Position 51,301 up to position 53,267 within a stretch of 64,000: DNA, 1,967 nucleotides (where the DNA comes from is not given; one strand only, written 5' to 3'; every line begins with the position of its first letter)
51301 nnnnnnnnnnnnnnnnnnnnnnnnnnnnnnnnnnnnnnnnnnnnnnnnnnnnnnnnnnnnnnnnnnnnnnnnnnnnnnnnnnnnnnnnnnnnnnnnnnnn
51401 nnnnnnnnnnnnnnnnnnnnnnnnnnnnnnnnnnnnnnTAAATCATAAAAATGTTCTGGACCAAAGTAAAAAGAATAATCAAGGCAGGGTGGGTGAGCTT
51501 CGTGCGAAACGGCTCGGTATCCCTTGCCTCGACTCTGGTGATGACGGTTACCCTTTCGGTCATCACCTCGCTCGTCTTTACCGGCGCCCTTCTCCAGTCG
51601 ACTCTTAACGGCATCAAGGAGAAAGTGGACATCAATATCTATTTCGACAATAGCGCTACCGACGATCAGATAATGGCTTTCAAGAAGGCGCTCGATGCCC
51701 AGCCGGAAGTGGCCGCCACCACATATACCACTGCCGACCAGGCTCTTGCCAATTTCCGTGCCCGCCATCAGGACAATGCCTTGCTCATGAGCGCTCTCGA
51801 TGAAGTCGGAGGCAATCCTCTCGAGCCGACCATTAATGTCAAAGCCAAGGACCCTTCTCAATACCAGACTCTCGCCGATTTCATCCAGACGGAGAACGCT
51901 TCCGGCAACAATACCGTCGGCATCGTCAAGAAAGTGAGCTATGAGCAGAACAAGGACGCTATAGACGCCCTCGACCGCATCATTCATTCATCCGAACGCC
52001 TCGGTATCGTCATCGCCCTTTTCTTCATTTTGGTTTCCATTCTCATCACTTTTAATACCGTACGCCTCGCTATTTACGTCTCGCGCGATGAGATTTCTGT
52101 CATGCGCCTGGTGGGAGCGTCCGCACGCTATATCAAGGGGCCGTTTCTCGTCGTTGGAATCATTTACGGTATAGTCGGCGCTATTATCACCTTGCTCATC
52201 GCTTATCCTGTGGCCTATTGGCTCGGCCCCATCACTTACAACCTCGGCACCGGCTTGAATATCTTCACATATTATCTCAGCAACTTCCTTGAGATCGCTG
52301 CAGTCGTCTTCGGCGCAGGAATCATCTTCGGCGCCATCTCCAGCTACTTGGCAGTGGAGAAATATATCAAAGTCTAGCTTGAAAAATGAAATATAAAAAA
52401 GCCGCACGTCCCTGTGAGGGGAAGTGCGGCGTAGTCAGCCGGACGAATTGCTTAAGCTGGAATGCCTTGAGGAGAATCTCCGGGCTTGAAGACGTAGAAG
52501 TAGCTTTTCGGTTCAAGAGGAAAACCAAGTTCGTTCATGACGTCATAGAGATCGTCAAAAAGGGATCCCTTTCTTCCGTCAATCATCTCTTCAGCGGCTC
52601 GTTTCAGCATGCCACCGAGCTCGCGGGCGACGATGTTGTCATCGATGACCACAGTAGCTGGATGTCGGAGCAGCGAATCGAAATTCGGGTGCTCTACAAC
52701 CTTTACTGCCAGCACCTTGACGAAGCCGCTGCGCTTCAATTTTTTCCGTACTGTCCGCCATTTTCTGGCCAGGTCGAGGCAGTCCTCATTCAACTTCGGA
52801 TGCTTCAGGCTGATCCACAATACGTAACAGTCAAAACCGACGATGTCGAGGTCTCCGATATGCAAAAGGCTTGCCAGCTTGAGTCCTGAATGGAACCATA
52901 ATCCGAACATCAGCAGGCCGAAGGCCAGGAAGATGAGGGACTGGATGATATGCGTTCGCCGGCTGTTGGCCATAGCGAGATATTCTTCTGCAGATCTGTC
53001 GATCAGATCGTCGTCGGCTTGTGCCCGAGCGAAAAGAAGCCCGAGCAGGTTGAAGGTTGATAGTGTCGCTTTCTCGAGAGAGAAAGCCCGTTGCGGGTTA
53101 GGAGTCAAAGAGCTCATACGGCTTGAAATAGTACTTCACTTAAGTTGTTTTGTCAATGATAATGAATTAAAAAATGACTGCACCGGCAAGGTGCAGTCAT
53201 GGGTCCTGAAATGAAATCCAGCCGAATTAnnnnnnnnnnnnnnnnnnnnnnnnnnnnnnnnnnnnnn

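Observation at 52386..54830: Tandem array of three paralogous 2-TM membrane proteins, each with its own strong promoter and intrinsic terminator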

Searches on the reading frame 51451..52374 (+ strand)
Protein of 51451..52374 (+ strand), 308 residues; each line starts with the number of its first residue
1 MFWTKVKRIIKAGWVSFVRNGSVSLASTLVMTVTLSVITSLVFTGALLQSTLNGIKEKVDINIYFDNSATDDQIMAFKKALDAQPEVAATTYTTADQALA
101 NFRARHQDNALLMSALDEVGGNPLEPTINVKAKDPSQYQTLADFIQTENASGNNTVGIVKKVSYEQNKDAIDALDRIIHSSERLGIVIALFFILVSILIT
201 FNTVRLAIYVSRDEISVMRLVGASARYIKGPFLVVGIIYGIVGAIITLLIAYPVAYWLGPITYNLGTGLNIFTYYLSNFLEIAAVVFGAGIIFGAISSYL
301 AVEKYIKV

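Call 19: search_protein_families(library=pfam, proteins=[window:51451-52374:+], max_evalue=0.00001)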
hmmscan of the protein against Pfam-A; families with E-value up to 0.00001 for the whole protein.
window:51451-52374:+ (308 aa): 2 families
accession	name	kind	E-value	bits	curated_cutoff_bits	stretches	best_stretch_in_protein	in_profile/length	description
PF18075.7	FtsX_ECD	-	4.2e-17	63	23.5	1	59-147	1-89/96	FtsX extracellular domain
PF02687.27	FtsX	-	4.5e-12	46.5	25.5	1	186-303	1-117/120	FtsX-like permease C-terminal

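Call 34: find_related_loci(query=window:51451-52374:+, collection=genome_contigs, flank=10000)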
Query window:51451-52374:+ (308 aa) in genome_contigs; peptide patterns used: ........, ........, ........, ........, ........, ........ (x = any residue, [..] = any of these).
65 stretches matched a pattern; 7 encode a relative of the query (tblastn E <= 1e-3); 7 distinct loci.
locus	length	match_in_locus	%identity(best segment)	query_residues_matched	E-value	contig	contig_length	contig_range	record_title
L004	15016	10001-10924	75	1-308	1e-162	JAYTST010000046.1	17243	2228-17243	MAG: bacterium isolate GFS_5272 GFS_5272_45, whole genome shotgun sequence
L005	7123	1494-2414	65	1-308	5e-138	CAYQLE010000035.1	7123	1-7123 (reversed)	MAG TPA_asm: uncultured Candidatus Saccharibacteria bacterium isolate SRP128246_co1_332 genome assembly, contig: NODE_28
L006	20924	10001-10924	68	1-308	9e-130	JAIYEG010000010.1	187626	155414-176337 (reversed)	MAG: bacterium isolate H1_MAG_00060 pond_H1_MAG_00060_000000000005, whole genome shotgun sequence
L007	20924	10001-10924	56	1-308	3e-124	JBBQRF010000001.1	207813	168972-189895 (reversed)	MAG: Candidatus Paceibacteria bacterium isolate Co_metawrap_1656 Cmw_1656_k141_12439246_length_207813_cov_18.9089, whole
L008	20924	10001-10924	56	1-308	5e-118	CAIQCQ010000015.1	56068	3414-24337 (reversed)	uncultured bacterium isolate Umea_bin-06831 genome assembly, contig: bin-06831:15/38, whole genome shotgun sequence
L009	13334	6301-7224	48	1-308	2e-99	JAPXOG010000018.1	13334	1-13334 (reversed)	MAG: Candidatus Paceibacterota bacterium isolate binned_ad_7.144 NODE_4407_length_13334_cov_1.453775, whole genome shotg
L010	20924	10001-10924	51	1-308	1e-105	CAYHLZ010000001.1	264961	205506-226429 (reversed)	MAG TPA_asm: uncultured Candidatus Saccharibacteria bacterium isolate ERP119705_co13_60 genome assembly, contig: NODE_17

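Call 41: search_protein_families(library=padloc, proteins=[L004:10992-11633:-], max_evalue=1)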
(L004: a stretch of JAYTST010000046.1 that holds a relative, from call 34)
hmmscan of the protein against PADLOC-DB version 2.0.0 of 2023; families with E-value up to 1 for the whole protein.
L004:10992-11633:- (214 aa): 0 families

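Call 42: search_protein_families(library=phrogs, proteins=[L004:10992-11633:-], max_evalue=1)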
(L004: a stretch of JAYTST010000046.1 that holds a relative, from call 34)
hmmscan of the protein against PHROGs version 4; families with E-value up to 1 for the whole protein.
L004:10992-11633:- (214 aa): 0 families

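Call 43: search_protein_families(library=pfam, proteins=[L004:10992-11633:-], max_evalue=1)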
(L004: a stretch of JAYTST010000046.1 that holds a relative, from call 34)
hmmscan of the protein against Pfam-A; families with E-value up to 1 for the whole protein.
L004:10992-11633:- (214 aa): 2 families
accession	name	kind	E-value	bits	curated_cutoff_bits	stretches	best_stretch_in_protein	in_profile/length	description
PF03203.19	MerC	-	0.015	16.3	27.6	1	61-106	40-84/108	MerC mercury resistance protein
PF12666.12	PrgI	-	0.76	10.8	27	0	89-125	22-57/91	PrgI family protein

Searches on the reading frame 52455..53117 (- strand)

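Call 7: search_protein_families(library=pfam, proteins=[window:52455-53117:-], max_evalue=1)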
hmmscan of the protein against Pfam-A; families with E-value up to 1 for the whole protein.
window:52455-53117:- (221 aa): 2 families
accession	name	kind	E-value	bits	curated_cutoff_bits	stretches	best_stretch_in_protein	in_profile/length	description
PF24538.1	DUF7599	-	0.0077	16.4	27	1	117-142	39-64/85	Domain of unknown function (DUF7599)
PF22240.1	ISP_coupler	-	0.064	14.1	27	1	122-194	45-114/126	Type ISP restriction-modification enzyme, coupler domain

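Call 8: search_protein_families(library=ncbifam, proteins=[window:52455-53117:-], max_evalue=1)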
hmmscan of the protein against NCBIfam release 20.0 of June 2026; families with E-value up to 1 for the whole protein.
window:52455-53117:- (221 aa): 0 families

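Call 41: search_protein_families(library=padloc, proteins=[window:52455-53117:-], max_evalue=1)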
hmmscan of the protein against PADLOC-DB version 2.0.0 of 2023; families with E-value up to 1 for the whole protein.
window:52455-53117:- (221 aa): 0 families

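Call 42: search_protein_families(library=phrogs, proteins=[window:52455-53117:-], max_evalue=1)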
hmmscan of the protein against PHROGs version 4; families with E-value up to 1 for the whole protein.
window:52455-53117:- (221 aa): 1 family
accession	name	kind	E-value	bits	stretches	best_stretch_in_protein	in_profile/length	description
phrog_19398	-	unknown function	0.029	15.5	1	23-55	24-56/62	-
